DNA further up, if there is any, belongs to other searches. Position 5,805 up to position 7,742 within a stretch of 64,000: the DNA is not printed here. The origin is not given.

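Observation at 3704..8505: Complete 2-aminoethylphosphonate biosynthesis operon with PepM-cytidylyltransferase fusion plus a second LicC-like nucleotidyltransferase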

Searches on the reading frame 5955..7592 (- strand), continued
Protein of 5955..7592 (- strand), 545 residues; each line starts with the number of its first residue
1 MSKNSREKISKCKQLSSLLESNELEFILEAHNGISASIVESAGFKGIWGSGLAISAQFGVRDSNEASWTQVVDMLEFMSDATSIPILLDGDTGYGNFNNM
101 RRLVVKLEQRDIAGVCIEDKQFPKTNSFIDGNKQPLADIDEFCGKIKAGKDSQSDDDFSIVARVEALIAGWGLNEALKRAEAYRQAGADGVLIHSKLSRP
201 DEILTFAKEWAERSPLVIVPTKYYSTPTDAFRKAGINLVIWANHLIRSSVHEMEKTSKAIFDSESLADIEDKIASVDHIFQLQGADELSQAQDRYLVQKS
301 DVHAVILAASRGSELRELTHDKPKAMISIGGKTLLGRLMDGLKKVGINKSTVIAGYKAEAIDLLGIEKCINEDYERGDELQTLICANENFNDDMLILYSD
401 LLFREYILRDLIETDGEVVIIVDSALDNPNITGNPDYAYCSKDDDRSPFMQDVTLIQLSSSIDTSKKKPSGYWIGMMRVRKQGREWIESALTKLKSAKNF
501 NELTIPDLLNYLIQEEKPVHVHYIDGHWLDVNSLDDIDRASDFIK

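Call 16: find_related_loci(query=window:5955-7592:-, collection=genome_contigs, flank=10000)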
Query window:5955-7592:- (545 aa) in genome_contigs; peptide patterns used: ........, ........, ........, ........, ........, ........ (x = any residue, [..] = any of these).
599 stretches matched a pattern (row limit reached: there are more); 593 encode a relative of the query (tblastn E <= 1e-3); the best 80 are kept; 80 distinct loci.
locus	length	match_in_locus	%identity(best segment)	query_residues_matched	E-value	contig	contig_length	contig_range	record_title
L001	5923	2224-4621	94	1-545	0e+0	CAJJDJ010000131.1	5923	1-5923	MAG: Thiotrichaceae bacterium UBA7359 isolate FRAM18_bin315 genome assembly, contig: FRAM18_bin315-131, whole genome sho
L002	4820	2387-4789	94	1-545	0e+0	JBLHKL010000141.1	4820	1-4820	MAG: Gammaproteobacteria bacterium isolate 3300054698_168 Ga0535670_0042361, whole genome shotgun sequence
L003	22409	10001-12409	92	1-545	0e+0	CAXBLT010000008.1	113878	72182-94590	MAG TPA_asm: uncultured Gammaproteobacteria bacterium isolate ERR2762121_binner13_Refined_69 genome assembly, contig: ER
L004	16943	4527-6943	89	1-545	0e+0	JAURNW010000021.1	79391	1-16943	MAG: Gammaproteobacteria bacterium isolate SFB_Poly_Co_19 k141_1884548, whole genome shotgun sequence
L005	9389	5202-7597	88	1-545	0e+0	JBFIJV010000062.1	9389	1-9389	MAG: Gammaproteobacteria bacterium isolate Mix_sand11.2021.09.Z.94 k141_1494615_length_9389_cov_32.6675, whole genome sh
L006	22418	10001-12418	85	1-545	0e+0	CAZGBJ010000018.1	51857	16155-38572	MAG TPA_asm: uncultured Enterobacteriaceae bacterium isolate binchicken_co46_542 genome assembly, contig: NODE_1081_leng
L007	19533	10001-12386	85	1-545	0e+0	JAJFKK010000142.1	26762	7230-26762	MAG: Gammaproteobacteria bacterium isolate OFTM102 OFTM102_141, whole genome shotgun sequence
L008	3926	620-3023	84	4-545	0e+0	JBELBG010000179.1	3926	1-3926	MAG: Thiotrichaceae bacterium isolate REMEI003_ass_metaspades_bin.265 NODE_37773_length_3926_cov_3.132782, whole genome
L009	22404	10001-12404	84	5-545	0e+0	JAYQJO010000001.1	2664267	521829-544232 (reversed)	MAG: Pseudomonadota bacterium isolate SD4487_NP_metabat_bins_2.tsv.068 contig_8771_pilon, whole genome shotgun sequence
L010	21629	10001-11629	83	1-543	0e+0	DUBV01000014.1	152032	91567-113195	MAG TPA_asm: Thiotrichaceae bacterium isolate UWMA-0311 NODE_147_length_152032_cov_0.576340, whole genome shotgun sequen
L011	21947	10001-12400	81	10-545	0e+0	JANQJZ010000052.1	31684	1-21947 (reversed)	MAG: Gammaproteobacteria bacterium isolate PL25a_bin.135 k99_112759, whole genome shotgun sequence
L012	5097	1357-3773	75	10-545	0e+0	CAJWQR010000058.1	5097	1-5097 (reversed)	MAG TPA_asm: uncultured Legionellales bacterium isolate ERR598946_bin.24_MetaBAT_v2.12.1_MAG genome assembly, contig: NO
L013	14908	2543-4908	72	10-545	0e+0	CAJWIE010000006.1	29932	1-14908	MAG TPA_asm: uncultured Legionellales bacterium isolate ERR599132_bin.39_MetaBAT_v2.12.1_MAG genome assembly, contig: NO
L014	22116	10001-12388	73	11-545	0e+0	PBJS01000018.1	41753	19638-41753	MAG: Legionellales bacterium isolate SP289 86868, whole genome shotgun sequence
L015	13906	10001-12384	69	2-544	0e+0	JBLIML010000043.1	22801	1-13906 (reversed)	MAG: Planctomycetota bacterium isolate 3300053785_88 Ga0535658_0004808, whole genome shotgun sequence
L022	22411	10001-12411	67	11-545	0e+0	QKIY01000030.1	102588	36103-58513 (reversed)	MAG: Gammaproteobacteria bacterium isolate SZUA-592 scaffold_238, whole genome shotgun sequence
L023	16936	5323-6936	68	9-545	0e+0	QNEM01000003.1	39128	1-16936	MAG: Gammaproteobacteria bacterium isolate B40_G6 B40_Guay6_scaffold_00179, whole genome shotgun sequence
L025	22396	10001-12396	67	10-545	0e+0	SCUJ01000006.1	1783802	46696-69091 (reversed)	MAG: Gammaproteobacteria bacterium isolate FW602_bin.35 FW602_bin.35-77538, whole genome shotgun sequence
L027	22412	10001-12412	65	5-545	0e+0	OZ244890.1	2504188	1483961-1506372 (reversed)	MAG: Gammaproteobacteria bacterium isolate 4a6f340b-8a7c-42a5-93aa-a61a6e082441 genome assembly, chromosome: 1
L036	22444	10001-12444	67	10-543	0e+0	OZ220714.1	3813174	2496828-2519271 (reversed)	MAG: Gammaproteobacteria bacterium isolate 1a8f7f40-8cb6-4f94-a6e0-ecd99667d799 genome assembly, chromosome: 1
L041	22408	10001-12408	65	11-545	0e+0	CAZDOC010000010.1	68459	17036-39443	MAG TPA_asm: uncultured Gammaproteobacteria bacterium isolate SRP216583_co2_167 genome assembly, contig: NODE_161_length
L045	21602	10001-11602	66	8-540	0e+0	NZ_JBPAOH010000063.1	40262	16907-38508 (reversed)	Tolypothrix sp. VBCCA 56010 strain VBCCA:56010 contig00063, whole genome shotgun sequence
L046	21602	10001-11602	66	8-540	0e+0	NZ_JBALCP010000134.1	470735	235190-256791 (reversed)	MAG: Nostoc sp. isolate P12559 bin 8 NODE_1_length_470735_cov_197.935184, whole genome shotgun sequence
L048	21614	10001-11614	65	4-540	0e+0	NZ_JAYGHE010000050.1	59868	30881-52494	Nostoc sp. UHCC 0252 00050__length=59868, whole genome shotgun sequence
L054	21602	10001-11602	65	8-540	0e+0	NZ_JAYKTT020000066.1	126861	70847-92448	Chlorogloeopsis sp. ULAP02 52, whole genome shotgun sequence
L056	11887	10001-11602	65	8-540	0e+0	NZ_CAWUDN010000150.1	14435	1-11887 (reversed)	Nostoc sp. PCC 9305 isolate Nostoc CCY 9926 NODE_150_length_14435_cov_146.584771, whole genome shotgun sequence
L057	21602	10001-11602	64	8-540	0e+0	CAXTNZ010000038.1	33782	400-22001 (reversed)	MAG TPA_asm: uncultured bacterium isolate public_SRR14722176_metawrap_bin.1 genome assembly, contig: public_SRR14722176_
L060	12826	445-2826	64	8-544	0e+0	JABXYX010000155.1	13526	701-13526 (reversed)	Brasilonema sp. CT11 contig240, whole genome shotgun sequence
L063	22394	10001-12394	63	4-545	0e+0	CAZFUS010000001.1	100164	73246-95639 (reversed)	MAG TPA_asm: uncultured Enterobacteriaceae bacterium isolate SRP284430_co1_221 genome assembly, contig: NODE_27_length_1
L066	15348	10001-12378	62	3-545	0e+0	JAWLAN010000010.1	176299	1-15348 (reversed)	MAG: Gammaproteobacteria bacterium isolate BC2.53 BC2.53.fa-10, whole genome shotgun sequence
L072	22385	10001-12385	63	8-540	0e+0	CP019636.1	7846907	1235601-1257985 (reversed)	Nostocales cyanobacterium HT-58-2, complete sequence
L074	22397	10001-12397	64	10-543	0e+0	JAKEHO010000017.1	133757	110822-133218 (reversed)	MAG: Gammaproteobacteria bacterium isolate PMV_7.24 PMV_7.24.k101_89909, whole genome shotgun sequence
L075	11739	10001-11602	64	8-540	0e+0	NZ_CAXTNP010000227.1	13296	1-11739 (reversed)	MAG: uncultured Nostoc sp. isolate public_SRR14722145_metawrap_bin.2 public_SRR14722145_metawrap_bin.2_227, whole genome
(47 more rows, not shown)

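Call 29: search_protein_families(library=ncbifam, proteins=[L022:17977-19098:+, L063:21129-21773:+, L023:13377-14171:+, L072:8285-8902:+, L046:7977-8720:+, L048:4010-5674:+, L060:10181-11176:+, L054:2874-4082:+, L075:2541-3995:+, L056:5092-5988:+], max_evalue=1e-8)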
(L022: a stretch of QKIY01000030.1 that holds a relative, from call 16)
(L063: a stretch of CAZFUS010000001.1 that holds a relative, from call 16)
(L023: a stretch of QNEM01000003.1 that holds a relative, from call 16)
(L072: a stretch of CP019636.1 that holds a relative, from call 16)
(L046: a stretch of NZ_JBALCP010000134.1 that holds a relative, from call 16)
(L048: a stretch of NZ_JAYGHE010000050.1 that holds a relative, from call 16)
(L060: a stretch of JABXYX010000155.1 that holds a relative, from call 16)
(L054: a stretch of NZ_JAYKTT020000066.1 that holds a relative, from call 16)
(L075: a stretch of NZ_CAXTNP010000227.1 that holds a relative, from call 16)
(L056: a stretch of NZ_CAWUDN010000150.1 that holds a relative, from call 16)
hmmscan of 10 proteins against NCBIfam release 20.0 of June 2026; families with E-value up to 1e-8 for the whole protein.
L022:17977-19098:+ (373 aa): 6 families
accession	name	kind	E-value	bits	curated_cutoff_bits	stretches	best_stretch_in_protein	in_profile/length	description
TIGR03469.1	HpnB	hypoth_equivalog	2.2e-114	382.5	379.25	1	6-368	3-385/386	hopene-associated glycosyltransferase HpnB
NF045692.1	OglycostaseCruG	equivalog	7e-34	117.4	600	1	28-337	25-350/386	2'-O-glycosyltransferase CruG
TIGR03937.1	PgaC_IcaA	equivalog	9.4e-11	41.3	422.3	1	14-153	15-153/407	poly-beta-1,6-N-acetyl-D-glucosamine synthase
TIGR04283.1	glyco_like_mftF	equivalog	3.7e-10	39.8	182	1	46-267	1-199/221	TIGR04283 family arsenosugar biosynthesis glycosyltransferase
TIGR03965.1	mycofact_glyco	equivalog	6.2e-09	35.2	280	0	40-154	70-183/467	mycofactocin biosynthesis glycosyltransferase MftF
TIGR04182.1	glyco_TIGR04182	equivalog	6.3e-09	35.6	325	1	46-148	2-95/293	S-layer glycoprotein N-glycosyltransferase AglJ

L063:21129-21773:+ (214 aa): 2 families
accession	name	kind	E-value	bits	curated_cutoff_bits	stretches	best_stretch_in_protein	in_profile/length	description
TIGR03481.1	HpnM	hypoth_equivalog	9.4e-61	204.6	160.1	1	16-210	6-198/200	hopanoid biosynthesis associated membrane protein HpnM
NF011697.0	PRK15117.1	equivalog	6.4e-10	39.2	195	1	85-204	75-198/211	phospholipid-binding protein MlaC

L023:13377-14171:+ (264 aa): 1 family
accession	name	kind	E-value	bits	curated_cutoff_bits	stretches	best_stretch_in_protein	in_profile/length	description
NF011672.1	PRK15091.1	equivalog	1.2e-40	139.5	375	1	17-234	10-230/252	phospholipid-binding lipoprotein MlaA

L072:8285-8902:+ (205 aa): 2 families
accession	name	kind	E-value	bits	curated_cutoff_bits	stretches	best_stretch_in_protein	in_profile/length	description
NF040950.1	archin_ph_syn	equivalog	2.8e-14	53.4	180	1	17-140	14-131/191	archaetidylinositol phosphate synthase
NF041135.1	IPPtranDIPPsyn_Thcocales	equivalog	6.5e-10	38.6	580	1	26-178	249-398/419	bifunctional L-myo-inositol-1-phosphate cytidylyltransferase/CDP-L-myo-inositol myo-inositolphosphotransferase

L046:7977-8720:+ (247 aa): 0 families

L048:4010-5674:+ (554 aa): 9 families
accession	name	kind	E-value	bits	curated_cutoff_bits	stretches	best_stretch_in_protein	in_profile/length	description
TIGR04479.1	bcpD_PhpK_rSAM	subfamily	7.5e-21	74.1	600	1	211-407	243-432/504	PhpK family radical SAM P-methyltransferase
TIGR04072.2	rSAM_ladder_B12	equivalog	2.7e-17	62.5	360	1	122-412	88-378/443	lipid biosynthesis B12-binding/radical SAM protein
TIGR03471.1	HpnJ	equivalog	5.1e-16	58.6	577.6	1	212-417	200-398/472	hopanoid biosynthesis associated radical SAM protein HpnJ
TIGR04013.1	B12_SAM_MJ_1487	hypoth_equivalog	1.4e-14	53.7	251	1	95-255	34-197/382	TIGR04013 family B12-binding domain/radical SAM domain-containing protein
TIGR04014.1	B12_SAM_MJ_0865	equivalog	6.2e-14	51.6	360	1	104-404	38-356/434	methyl-coenzyme M reductase glutamine C-methyltransferase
NF050148.1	rSAM_ApyD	equivalog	1e-12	47.3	750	1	191-404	179-391/645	RiPP biosynthesis radical SAM protein ApyD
TIGR04367.1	HpnR_B12_rSAM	equivalog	3.6e-11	42.3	650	1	210-404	187-371/490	hopanoid C-3 methylase HpnR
TIGR02026.1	BchE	equivalog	5.9e-11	41.9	481.35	1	210-420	195-400/497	magnesium-protoporphyrin IX monomethyl ester anaerobic oxidative cyclase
TIGR04295.1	B12_rSAM_oligo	hypoth_equivalog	1.1e-09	37.5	400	1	210-384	201-362/422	TIGR04295 family B12-binding domain-containing radical SAM protein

L060:10181-11176:+ (331 aa): 14 families
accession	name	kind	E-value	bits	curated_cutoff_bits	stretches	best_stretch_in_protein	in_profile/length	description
TIGR03466.1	HpnA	hypoth_equivalog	1.7e-143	477.4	367.65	1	4-328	2-327/327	hopanoid-associated sugar epimerase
NF052578.1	StrlDmthSdmBMthl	equivalog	3.4e-71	240.7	600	1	5-327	3-327/328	sterol demethylase protein SdmB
NF042423.1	oxyalk_red_Shew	equivalog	3e-30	105.4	580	1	4-305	10-317/331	2-alkyl-3-oxoalkanoate reductase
NF042422.1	oxyalk_red_OleD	equivalog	4.4e-28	98.6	580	1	4-317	2-323/329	2-alkyl-3-oxoalkanoate reductase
TIGR01746.1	Thioester-redct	subfamily_domain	2.3e-17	63.3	213.35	1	6-245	3-279/371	thioester reductase domain-containing protein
TIGR04180.1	EDH_00030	hypoth_equivalog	6e-17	61.6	475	1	6-124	2-131/297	NAD-dependent 4,6-dehydratase LegB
TIGR01179.1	galE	equivalog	3.3e-14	52.5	262.3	1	6-159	3-162/332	UDP-glucose 4-epimerase GalE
TIGR02197.1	heptose_epim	equivalog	8.7e-14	51.4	274.6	1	7-161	3-158/316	ADP-glyceromanno-heptose 6-epimerase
NF005539.0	PRK07201.1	equivalog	1.1e-13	50.8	549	1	5-156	3-164/657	SDR family oxidoreductase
NF043036.1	ErythonDh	equivalog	2.5e-13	49.9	325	1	5-131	3-141/321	D-erythronate dehydrogenase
NF058621.1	DiazavRedAvaA7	equivalog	7.5e-12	45.5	400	1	4-260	2-260/304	3-diazoavenalumate denitrifying reductase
NF041293.1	G6PDh_Azf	equivalog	3.1e-11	43.2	400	1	6-132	6-133/252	NAD-dependent glucose-6-phosphate dehydrogenase Azf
TIGR01181.1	dTDP_gluc_dehyt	equivalog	3.5e-11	42.8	365.1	1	5-326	2-315/321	dTDP-glucose 4,6-dehydratase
NF038078.1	NRPS_MxcG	equivalog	8.2e-10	36.6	2300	0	65-196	1169-1299/1442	myxochelin non-ribosomal peptide synthetase MxcG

L054:2874-4082:+ (402 aa): 2 families
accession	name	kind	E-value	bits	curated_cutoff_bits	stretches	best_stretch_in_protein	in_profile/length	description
TIGR03472.1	HpnI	equivalog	1.9e-102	342.9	310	1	15-388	2-370/373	bacteriohopanetetrol glucosamine biosynthesis glycosyltransferase HpnI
TIGR03469.1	HpnB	hypoth_equivalog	2e-11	43.5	379.25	1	39-320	28-315/386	hopene-associated glycosyltransferase HpnB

L075:2541-3995:+ (484 aa): 17 families
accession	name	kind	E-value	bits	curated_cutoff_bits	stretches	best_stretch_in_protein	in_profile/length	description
TIGR03471.1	HpnJ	equivalog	3e-242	804.6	577.6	1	2-471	1-471/472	hopanoid biosynthesis associated radical SAM protein HpnJ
NF050148.1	rSAM_ApyD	equivalog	4.7e-39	134.3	750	1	78-391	83-395/645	RiPP biosynthesis radical SAM protein ApyD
NF038361.1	rSAM_Sden_1168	equivalog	5.7e-38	130.8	575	1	69-432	140-515/560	Sden_1168 family B12-binding radical SAM P-methyltransferase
TIGR02026.1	BchE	equivalog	5.1e-35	121.3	481.35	1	28-440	15-434/497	magnesium-protoporphyrin IX monomethyl ester anaerobic oxidative cyclase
TIGR04479.1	bcpD_PhpK_rSAM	subfamily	1.4e-26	92.9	600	1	190-375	233-417/504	PhpK family radical SAM P-methyltransferase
TIGR04014.1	B12_SAM_MJ_0865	equivalog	2.9e-25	89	360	1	64-433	34-397/434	methyl-coenzyme M reductase glutamine C-methyltransferase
NF033070.1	rSAM_AprD4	equivalog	5.9e-24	84.8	500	1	60-423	66-422/456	AprD4 family radical SAM diol-dehydratase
TIGR04367.1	HpnR_B12_rSAM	equivalog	1.8e-23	82.9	650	1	85-388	77-372/490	hopanoid C-3 methylase HpnR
TIGR03975.1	rSAM_ocin_1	subfamily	3.3e-22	78.7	281.85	1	88-362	147-425/606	RiPP maturation radical SAM C-methyltransferase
TIGR04072.2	rSAM_ladder_B12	equivalog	5.7e-22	77.9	360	1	199-429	181-408/443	lipid biosynthesis B12-binding/radical SAM protein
NF033712.0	B12_rSAM_KedN5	subfamily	3.4e-19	68.5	700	1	88-356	81-359/624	KedN5 family methylcobalamin-dependent radical SAM C-methyltransferase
TIGR04013.1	B12_SAM_MJ_1487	hypoth_equivalog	2.3e-14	53.1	251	1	302-389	268-357/382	TIGR04013 family B12-binding domain/radical SAM domain-containing protein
TIGR04385.1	B12_rSAM_cofa1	equivalog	1.4e-13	50.9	450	1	91-363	92-360/438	B12 lower ligand biosynthesis radical SAM protein BzaD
NF040542.1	rSAM_RCCLKC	equivalog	5.5e-12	45.6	450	1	66-350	45-333/423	arsinothricin biosynthesis radical SAM protein ArsL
NF045585.1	rSAM_slr0320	equivalog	1.5e-10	40.3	775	1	196-365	233-407/511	photosystem II high light acclimation radical SAM protein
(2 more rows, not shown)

L056:5092-5988:+ (298 aa): 3 families
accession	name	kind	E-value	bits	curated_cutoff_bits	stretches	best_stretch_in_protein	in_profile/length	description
TIGR03473.1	HpnK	hypoth_equivalog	9.5e-84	281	232.6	1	5-290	2-278/283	hopanoid biosynthesis-associated protein HpnK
NF002559.0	PRK02134.1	equivalog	7.4e-42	143.6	227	1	6-179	4-151/249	chitin disaccharide deacetylase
NF052308.1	CarbhyDeactlThm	equivalog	2.4e-10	40.2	400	1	2-162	9-155/265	carbohydrate deacetylase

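Call 52: search_protein_families(library=pfam, proteins=[L072:8285-8902:+, L046:7977-8720:+, L074:3892-4653:+, L072:2567-3427:+, L048:4010-5674:+, L041:6821-7840:-, L045:14784-15458:-, L045:17816-20521:+, L057:3937-5559:-], max_evalue=0.001)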
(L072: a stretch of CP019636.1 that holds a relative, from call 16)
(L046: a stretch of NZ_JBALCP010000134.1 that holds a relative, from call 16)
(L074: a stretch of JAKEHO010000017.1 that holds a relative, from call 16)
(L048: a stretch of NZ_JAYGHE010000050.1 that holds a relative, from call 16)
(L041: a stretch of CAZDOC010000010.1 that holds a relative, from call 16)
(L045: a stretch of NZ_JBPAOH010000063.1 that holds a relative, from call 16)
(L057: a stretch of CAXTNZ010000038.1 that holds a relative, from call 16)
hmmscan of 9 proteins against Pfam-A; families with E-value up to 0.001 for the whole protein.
L072:8285-8902:+ (205 aa): 1 family
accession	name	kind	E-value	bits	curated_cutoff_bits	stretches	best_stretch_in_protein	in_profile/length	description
PF01066.26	CDP-OH_P_transf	-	1.6e-16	61.5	22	1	26-154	1-124/152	CDP-alcohol phosphatidyltransferase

L046:7977-8720:+ (247 aa): 3 families
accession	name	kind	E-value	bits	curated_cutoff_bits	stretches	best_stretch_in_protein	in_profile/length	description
PF23169.1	HalD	-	4.7e-11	43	26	2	175-222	167-214/228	Halogenase D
PF13640.12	2OG-FeII_Oxy_3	-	5.8e-05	24.4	27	1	127-213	5-94/98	2OG-Fe(II) oxygenase superfamily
PF22814.2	WelO5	-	0.00033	20.7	27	1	169-212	217-260/277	Carrier-protein-independent halogenase WelO5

L074:3892-4653:+ (253 aa): 1 family
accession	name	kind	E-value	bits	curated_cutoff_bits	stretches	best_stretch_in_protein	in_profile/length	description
PF05721.19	PhyH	-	1.9e-26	94.1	22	1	15-212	1-213/213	Phytanoyl-CoA dioxygenase (PhyH)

L072:2567-3427:+ (286 aa): 0 families

L048:4010-5674:+ (554 aa): 3 families
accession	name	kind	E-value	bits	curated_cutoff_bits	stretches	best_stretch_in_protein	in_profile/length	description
PF13282.11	DUF4070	-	4.2e-39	134.3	22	1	400-540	1-143/144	Domain of unknown function (DUF4070)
PF04055.27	Radical_SAM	-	9e-17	62.2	29.5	1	213-380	2-165/166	Radical SAM superfamily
PF02310.24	B12-binding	-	7.7e-11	42.3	32.1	1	61-159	4-113/121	B12 binding domain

L041:6821-7840:- (339 aa): 1 family
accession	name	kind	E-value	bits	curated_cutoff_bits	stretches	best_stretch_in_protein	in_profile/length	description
PF03706.18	LPG_synthase_TM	-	2.7e-32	112.9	33.4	1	14-313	5-297/302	Lysylphosphatidylglycerol synthase TM region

L045:14784-15458:- (224 aa): 1 family
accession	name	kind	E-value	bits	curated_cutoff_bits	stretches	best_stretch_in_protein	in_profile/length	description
PF01048.26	PNP_UDP_1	-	3.1e-12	46.8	25.1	1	57-164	72-204/233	Phosphorylase superfamily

L045:17816-20521:+ (901 aa): 3 families
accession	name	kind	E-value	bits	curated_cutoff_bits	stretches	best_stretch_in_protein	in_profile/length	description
PF00873.25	ACR_tran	-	4.8e-181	604.4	28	4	204-495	270-567/1021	AcrB/AcrD/AcrF family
PF03176.21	MMPL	-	1.7e-15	57.2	20.5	2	212-435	86-316/333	MMPL family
PF02355.23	SecD_SecF_C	-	5.1e-05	23.2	20.5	1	264-413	31-182/189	Protein export membrane protein SecD/SecF, C-terminal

L057:3937-5559:- (540 aa): 4 families
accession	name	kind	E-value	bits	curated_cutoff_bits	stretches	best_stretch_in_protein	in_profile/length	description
PF00005.33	ABC_tran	-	2.2e-29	103.3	25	1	349-484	3-136/137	ABC transporter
PF00664.28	ABC_membrane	-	1.1e-12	48.7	28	1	19-277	9-271/274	ABC transporter transmembrane region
PF02463.25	SMC_N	-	8e-09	35.7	40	1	447-529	127-211/220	RecF/RecN/SMC N terminal domain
PF13304.12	AAA_21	-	3.5e-06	27.7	27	0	448-517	229-300/304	AAA domain, putative AbiEii toxin, Type IV TA system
